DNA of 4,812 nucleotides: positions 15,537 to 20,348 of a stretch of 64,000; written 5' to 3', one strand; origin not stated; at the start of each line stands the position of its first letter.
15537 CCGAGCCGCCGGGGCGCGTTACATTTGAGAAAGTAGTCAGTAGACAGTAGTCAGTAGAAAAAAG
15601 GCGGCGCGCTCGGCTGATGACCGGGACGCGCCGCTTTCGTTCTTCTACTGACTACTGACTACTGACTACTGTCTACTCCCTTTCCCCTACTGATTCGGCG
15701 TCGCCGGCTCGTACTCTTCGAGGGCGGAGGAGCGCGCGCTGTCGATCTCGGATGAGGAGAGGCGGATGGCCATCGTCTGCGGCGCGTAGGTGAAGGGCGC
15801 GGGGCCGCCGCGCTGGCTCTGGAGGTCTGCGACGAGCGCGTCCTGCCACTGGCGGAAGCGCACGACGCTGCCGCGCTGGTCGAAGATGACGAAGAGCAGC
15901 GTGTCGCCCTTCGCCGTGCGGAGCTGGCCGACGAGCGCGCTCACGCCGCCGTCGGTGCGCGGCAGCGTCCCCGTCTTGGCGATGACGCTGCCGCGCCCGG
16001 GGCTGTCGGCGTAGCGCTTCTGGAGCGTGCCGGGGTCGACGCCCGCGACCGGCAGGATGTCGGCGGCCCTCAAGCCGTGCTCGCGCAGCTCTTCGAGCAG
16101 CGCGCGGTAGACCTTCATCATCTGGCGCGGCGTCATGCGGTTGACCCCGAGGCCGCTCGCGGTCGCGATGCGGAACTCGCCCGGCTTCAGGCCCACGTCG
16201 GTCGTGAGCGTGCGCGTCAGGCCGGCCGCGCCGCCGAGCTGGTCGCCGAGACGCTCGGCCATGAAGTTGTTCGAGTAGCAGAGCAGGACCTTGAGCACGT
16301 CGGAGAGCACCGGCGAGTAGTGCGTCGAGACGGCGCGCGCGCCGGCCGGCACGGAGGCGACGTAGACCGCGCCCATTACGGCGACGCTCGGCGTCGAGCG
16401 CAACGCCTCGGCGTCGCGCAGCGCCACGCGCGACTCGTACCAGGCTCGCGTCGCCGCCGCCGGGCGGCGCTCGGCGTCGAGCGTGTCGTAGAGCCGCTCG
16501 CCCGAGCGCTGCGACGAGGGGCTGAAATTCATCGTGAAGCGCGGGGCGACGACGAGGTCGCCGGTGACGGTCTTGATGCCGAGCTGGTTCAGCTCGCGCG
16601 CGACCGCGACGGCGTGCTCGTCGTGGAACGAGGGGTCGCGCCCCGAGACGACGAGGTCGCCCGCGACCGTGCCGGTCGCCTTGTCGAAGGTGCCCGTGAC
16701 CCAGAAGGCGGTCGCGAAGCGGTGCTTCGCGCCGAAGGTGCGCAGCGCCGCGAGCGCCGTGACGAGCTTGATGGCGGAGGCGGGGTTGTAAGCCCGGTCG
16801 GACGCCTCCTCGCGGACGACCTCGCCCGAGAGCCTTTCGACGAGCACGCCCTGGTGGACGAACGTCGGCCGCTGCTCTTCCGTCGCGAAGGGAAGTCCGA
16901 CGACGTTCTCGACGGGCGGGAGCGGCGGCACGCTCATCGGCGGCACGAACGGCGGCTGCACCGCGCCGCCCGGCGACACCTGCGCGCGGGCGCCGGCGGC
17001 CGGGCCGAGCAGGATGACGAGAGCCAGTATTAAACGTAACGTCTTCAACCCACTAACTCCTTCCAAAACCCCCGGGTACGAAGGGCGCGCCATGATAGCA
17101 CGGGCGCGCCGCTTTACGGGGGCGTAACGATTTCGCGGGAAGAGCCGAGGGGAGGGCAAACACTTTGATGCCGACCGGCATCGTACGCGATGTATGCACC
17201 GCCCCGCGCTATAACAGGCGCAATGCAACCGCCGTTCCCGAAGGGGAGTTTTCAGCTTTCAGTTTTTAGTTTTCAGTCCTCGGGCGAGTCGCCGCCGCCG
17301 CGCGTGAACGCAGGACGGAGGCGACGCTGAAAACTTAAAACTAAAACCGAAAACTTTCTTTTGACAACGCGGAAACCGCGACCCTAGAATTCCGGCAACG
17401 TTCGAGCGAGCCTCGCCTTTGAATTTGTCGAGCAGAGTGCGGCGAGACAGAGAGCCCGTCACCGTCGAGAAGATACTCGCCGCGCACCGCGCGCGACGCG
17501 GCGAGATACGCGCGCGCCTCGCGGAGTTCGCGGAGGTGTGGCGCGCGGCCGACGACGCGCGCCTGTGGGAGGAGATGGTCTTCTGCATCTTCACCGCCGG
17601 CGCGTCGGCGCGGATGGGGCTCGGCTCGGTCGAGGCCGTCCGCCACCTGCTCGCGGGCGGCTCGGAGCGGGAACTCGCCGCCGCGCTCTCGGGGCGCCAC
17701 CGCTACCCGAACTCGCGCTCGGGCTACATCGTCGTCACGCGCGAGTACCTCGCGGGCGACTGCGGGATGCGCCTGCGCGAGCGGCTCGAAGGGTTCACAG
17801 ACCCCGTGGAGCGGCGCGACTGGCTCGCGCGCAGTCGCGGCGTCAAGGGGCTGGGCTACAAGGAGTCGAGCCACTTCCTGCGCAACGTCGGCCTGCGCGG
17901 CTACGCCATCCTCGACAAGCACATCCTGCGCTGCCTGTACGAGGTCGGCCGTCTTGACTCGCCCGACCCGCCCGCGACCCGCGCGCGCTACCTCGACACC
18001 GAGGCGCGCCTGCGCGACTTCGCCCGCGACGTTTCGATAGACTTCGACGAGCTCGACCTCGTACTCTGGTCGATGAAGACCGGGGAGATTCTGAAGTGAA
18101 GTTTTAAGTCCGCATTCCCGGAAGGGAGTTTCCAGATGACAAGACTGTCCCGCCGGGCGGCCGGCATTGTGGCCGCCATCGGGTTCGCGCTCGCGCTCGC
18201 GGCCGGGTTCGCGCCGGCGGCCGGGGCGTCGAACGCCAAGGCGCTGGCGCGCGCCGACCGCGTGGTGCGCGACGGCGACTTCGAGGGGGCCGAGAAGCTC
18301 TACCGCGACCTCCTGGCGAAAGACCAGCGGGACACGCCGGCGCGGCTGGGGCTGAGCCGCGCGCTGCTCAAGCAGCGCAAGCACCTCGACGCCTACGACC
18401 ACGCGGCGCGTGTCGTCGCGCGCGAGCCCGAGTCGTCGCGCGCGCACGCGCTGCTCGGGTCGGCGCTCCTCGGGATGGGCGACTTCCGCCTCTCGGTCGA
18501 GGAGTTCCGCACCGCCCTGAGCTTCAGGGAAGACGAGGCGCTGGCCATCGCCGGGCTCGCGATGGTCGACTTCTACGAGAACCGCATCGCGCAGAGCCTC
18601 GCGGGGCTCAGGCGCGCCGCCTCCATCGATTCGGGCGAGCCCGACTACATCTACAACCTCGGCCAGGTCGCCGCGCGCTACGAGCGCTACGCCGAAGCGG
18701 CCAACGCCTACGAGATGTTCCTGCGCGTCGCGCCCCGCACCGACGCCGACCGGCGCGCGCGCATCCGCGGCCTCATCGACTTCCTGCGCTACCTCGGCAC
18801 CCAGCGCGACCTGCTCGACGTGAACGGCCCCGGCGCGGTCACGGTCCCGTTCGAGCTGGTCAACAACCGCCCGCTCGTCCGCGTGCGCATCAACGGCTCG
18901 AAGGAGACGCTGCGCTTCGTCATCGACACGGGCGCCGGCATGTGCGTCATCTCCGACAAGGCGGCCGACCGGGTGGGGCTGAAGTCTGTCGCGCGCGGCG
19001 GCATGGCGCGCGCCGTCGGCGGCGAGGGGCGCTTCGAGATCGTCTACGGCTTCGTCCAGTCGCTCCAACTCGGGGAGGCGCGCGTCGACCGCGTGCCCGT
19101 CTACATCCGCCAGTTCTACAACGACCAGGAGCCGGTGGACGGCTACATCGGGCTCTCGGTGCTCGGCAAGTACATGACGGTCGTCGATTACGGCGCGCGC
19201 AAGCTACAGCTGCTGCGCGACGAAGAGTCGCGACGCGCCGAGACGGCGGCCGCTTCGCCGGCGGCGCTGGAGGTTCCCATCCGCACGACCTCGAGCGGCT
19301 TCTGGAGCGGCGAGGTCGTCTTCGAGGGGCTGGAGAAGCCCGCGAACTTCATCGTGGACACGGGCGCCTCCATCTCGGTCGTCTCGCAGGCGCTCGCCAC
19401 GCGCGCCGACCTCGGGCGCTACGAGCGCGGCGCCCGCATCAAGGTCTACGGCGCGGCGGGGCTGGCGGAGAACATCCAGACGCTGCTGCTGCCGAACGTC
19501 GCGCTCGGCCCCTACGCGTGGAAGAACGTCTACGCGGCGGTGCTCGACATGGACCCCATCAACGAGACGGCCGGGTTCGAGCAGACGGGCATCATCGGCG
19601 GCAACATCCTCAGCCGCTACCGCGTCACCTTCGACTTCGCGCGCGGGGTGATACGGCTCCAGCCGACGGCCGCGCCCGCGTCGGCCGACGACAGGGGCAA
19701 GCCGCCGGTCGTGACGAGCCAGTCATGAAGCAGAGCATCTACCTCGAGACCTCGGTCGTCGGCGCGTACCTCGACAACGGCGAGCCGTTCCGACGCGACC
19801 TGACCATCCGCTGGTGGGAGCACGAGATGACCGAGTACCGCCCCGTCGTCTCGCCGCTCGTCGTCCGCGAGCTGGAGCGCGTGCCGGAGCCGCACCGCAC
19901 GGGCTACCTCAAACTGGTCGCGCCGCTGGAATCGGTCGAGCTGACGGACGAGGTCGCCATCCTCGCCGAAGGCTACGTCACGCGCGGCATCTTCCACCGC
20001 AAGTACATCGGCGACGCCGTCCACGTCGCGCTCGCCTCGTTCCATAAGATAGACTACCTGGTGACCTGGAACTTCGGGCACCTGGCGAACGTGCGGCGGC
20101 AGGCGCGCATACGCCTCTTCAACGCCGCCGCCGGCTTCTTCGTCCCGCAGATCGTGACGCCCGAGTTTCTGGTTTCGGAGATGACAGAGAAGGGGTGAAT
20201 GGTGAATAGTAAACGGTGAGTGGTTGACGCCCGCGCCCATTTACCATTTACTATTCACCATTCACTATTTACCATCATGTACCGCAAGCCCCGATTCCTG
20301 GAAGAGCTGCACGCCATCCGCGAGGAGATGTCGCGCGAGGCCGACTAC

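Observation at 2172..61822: Palindromes built from tandem 7-nt units fill most of the longer intergenic gaps (14 loci, about 8 heptamer families)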

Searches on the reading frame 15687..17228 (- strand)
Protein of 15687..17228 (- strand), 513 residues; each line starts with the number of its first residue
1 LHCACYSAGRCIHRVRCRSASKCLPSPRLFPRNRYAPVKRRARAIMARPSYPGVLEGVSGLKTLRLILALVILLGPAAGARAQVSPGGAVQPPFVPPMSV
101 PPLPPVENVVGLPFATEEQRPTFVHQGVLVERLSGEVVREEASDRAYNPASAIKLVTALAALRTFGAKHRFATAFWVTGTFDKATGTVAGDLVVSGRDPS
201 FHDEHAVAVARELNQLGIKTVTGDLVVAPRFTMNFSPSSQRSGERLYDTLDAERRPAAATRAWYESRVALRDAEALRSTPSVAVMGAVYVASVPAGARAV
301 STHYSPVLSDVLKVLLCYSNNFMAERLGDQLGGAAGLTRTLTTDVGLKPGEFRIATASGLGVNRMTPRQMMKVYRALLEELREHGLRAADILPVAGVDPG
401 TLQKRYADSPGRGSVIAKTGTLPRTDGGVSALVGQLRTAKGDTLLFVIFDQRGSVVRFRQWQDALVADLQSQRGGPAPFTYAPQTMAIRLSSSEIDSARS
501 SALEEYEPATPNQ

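Call 14: search_protein_families(library=pfam, proteins=[window:15687-17228:-])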
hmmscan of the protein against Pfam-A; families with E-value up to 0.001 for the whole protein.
window:15687-17228:- (513 aa): 2 families
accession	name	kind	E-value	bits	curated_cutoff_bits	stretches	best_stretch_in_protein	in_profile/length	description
PF02113.21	Peptidase_S13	-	2e-44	152.5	22.8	2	282-452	248-424/444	D-Ala-D-Ala carboxypeptidase 3 (S13) family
PF13354.11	Beta-lactamase2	-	4e-05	23.5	22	0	307-448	74-212/214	Beta-lactamase enzyme family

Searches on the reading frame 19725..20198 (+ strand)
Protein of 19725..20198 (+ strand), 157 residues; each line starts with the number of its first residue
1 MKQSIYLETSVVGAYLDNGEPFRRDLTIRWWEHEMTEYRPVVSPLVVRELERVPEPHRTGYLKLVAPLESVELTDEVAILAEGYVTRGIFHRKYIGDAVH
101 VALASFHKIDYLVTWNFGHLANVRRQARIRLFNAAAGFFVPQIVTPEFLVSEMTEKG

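Call 14: search_protein_families(library=pfam, proteins=[window:19725-20198:+])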
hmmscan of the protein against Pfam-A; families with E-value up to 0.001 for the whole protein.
window:19725-20198:+ (157 aa): 1 family
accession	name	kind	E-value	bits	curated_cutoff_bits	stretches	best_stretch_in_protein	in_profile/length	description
PF01850.27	PIN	-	5.3e-06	27.5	23.6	1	5-114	1-109/120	PIN domain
